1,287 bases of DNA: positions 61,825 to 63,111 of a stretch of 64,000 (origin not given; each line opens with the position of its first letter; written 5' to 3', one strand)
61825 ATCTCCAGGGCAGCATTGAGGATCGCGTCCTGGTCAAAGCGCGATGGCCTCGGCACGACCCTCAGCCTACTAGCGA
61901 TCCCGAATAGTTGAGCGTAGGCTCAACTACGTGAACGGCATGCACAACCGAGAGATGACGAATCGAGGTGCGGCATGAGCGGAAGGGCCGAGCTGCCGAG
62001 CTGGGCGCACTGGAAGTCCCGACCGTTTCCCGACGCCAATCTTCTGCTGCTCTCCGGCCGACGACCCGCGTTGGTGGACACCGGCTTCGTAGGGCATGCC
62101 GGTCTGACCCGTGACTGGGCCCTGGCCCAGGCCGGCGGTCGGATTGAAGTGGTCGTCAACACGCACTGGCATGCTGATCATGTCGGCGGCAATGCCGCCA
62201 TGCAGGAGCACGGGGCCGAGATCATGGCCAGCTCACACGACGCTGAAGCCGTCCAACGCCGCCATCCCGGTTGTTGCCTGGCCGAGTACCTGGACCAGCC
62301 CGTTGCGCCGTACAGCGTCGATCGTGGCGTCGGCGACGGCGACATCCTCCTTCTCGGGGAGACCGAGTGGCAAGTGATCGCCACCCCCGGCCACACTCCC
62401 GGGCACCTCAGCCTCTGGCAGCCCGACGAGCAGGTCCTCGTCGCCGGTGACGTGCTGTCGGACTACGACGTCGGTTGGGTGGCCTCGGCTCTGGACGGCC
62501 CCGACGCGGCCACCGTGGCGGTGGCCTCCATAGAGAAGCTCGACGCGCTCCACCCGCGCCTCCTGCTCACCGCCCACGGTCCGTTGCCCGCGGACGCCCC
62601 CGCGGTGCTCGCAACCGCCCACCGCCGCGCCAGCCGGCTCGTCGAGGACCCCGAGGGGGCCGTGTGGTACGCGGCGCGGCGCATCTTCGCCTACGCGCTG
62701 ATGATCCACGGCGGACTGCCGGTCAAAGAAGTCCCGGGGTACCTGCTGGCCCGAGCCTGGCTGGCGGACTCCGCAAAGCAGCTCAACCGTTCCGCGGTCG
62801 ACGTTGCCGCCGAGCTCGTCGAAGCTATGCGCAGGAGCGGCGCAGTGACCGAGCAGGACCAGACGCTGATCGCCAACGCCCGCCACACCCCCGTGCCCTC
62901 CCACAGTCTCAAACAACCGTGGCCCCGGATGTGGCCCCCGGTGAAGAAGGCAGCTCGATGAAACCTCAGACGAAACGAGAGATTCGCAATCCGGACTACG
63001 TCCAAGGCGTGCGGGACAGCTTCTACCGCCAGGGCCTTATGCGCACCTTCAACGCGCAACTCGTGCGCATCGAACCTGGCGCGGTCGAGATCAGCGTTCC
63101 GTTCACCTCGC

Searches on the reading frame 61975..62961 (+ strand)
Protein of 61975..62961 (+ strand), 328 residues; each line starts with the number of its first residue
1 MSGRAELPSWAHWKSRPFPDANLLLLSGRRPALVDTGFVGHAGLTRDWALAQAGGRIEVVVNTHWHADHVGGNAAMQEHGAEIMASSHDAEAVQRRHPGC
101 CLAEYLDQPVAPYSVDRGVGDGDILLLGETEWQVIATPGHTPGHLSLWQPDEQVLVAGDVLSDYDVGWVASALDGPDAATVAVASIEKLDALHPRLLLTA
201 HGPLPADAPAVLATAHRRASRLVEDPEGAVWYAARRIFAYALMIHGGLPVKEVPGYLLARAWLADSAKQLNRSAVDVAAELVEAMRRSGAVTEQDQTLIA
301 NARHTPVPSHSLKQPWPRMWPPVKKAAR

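Call 48: search_protein_families(library=pfam, proteins=[window:61975-62961:+], max_evalue=0.0001)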
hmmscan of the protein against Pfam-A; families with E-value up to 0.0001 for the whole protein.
window:61975-62961:+ (328 aa): 1 family
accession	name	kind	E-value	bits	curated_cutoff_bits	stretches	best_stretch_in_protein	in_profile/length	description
PF00753.33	Lactamase_B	-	7.9e-25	88.4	22.7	1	27-201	13-196/196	Metallo-beta-lactamase superfamily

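Call 76: find_encoding_contigs(protein=window:61975-62961:+, flank=10000, max_places=2)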
Protein window:61975-62961:+ (328 aa): 3 contigs read that carry it; 2 places shown.
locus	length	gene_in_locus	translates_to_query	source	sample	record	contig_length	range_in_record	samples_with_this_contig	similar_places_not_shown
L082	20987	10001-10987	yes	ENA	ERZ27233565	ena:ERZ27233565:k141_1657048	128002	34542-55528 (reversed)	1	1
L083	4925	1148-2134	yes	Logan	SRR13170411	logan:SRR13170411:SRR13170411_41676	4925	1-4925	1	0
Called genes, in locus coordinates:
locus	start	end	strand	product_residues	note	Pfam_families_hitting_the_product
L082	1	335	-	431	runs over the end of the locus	PF00501:AMP-binding, PF14535:AMP-binding_C_2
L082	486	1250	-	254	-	PF13188:PAS_8 (weak), PF00989:PAS (weak), PF08448:PAS_4 (weak), PF13426:PAS_9 (weak), PF00196:GerE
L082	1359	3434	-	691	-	PF00930:DPPIV_N, PF02129:Peptidase_S15 (weak), PF00326:Peptidase_S9, PF01738:DLH (weak), PF12146:Hydrolase_4 (weak)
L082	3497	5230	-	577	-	PF07690:MFS_1, PF00582:Usp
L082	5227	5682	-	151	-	PF22381:Staph_reg_Sar_Rot (weak), PF01047:MarR, PF12802:MarR_2, PF13463:HTH_27 (weak)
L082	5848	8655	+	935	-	PF04185:Phosphoesterase (faint)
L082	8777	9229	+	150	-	-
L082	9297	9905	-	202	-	PF00440:TetR_N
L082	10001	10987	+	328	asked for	PF00753:Lactamase_B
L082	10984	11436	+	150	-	PF03061:4HBT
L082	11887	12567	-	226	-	-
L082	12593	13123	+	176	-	PF12802:MarR_2, PF01047:MarR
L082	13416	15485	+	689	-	PF12840:HTH_20 (weak), PF13814:Replic_Relax, PF00239:Resolvase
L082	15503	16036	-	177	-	-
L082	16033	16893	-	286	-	PF01149:Fapy_DNA_glyco, PF06831:H2TH, PF06827:zf-FPG_IleRS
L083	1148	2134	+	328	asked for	PF00753:Lactamase_B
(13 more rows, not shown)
